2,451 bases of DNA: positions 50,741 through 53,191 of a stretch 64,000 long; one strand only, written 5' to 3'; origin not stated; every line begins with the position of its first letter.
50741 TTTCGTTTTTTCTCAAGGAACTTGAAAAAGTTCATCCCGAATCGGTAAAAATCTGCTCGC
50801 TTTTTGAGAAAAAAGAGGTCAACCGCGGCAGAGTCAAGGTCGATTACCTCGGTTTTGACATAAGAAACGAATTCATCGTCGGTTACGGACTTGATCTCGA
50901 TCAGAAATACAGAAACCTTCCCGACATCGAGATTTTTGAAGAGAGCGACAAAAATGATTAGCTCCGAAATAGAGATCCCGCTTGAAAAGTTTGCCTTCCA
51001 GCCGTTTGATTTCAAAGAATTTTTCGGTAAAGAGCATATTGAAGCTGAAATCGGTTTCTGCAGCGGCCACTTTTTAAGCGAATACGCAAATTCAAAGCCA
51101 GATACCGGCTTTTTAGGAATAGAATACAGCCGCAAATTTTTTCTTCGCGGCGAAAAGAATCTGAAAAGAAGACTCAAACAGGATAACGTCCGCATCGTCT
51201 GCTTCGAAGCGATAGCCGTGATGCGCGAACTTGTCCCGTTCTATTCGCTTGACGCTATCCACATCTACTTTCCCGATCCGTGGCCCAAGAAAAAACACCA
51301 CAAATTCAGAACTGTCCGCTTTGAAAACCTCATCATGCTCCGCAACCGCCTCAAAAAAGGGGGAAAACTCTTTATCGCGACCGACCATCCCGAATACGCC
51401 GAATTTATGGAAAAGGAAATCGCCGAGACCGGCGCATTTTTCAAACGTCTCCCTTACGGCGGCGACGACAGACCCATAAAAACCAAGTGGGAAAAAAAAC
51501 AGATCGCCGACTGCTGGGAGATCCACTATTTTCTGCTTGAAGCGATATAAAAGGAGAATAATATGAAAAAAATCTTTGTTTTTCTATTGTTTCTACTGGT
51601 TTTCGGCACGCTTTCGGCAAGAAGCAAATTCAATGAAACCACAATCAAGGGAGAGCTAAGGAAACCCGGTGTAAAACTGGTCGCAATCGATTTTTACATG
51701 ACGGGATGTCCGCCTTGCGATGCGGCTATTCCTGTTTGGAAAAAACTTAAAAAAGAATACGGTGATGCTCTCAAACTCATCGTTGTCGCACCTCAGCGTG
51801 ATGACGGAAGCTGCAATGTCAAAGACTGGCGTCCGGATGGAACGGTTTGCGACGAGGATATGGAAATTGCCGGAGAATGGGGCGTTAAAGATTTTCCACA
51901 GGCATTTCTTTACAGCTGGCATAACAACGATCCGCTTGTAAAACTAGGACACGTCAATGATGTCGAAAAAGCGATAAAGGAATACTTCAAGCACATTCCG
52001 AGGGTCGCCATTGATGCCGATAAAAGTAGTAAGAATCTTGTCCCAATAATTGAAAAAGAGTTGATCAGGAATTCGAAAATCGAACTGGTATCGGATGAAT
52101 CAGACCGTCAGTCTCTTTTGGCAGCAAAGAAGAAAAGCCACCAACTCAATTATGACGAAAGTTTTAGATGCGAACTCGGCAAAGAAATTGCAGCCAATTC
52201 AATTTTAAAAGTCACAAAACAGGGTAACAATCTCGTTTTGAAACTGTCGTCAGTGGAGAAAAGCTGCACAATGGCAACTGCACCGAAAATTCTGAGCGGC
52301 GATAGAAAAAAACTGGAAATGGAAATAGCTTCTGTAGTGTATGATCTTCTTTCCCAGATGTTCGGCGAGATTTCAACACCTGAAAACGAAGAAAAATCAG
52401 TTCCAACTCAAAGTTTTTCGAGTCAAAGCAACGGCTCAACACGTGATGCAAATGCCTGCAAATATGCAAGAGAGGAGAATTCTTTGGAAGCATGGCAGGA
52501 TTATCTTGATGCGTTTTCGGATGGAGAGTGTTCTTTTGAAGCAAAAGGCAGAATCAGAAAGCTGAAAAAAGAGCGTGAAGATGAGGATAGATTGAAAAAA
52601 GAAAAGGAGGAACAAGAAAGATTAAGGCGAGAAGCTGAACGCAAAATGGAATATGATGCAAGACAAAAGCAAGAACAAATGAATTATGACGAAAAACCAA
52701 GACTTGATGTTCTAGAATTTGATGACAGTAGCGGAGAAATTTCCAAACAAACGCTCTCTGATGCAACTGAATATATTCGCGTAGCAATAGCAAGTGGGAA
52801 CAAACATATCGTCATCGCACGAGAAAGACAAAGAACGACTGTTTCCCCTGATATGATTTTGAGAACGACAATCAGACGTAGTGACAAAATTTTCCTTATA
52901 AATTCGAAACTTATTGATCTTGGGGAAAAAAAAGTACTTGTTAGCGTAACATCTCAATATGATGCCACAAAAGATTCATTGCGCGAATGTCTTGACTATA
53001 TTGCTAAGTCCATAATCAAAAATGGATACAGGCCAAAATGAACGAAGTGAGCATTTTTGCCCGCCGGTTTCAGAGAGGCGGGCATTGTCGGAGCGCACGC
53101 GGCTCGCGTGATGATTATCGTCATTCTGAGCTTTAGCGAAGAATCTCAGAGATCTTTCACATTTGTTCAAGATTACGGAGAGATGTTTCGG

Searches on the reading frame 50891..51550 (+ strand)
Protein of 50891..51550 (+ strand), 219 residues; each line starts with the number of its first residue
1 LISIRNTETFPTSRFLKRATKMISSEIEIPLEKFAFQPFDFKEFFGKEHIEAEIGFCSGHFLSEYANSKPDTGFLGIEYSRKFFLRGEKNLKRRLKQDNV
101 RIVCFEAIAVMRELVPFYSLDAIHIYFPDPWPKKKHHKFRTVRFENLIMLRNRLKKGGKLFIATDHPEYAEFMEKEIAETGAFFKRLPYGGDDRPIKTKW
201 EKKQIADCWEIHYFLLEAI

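Call 38: search_protein_families(library=pfam, proteins=[window:50891-51550:+], max_evalue=0.001)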
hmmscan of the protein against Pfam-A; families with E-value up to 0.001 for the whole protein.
window:50891-51550:+ (219 aa): 1 family
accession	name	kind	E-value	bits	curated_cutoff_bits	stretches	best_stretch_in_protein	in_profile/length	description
PF02390.23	Methyltransf_4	-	2.8e-33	115.3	24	1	49-183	3-136/173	Putative methyltransferase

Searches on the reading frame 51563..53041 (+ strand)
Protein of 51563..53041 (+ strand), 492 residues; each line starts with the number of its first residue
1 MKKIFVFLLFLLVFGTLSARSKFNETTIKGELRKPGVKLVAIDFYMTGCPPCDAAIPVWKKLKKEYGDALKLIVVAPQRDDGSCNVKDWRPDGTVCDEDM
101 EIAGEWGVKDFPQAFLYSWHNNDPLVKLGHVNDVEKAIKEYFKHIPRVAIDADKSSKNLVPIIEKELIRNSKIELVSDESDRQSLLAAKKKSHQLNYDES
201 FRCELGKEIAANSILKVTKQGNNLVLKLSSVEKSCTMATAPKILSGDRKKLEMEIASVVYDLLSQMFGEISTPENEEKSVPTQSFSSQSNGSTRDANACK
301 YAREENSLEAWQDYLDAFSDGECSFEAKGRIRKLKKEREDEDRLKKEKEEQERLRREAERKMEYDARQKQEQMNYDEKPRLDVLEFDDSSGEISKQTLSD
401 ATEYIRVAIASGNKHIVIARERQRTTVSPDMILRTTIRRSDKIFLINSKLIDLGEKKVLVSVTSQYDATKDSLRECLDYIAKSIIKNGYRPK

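Call 11: search_protein_families(library=pfam, proteins=[window:51563-53041:+], max_evalue=0.001)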
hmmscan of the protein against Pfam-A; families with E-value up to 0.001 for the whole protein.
window:51563-53041:+ (492 aa): 1 family
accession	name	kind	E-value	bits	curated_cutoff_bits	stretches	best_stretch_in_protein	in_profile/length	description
PF00085.26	Thioredoxin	-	2.2e-05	24.8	23.5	1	36-75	17-56/103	Thioredoxin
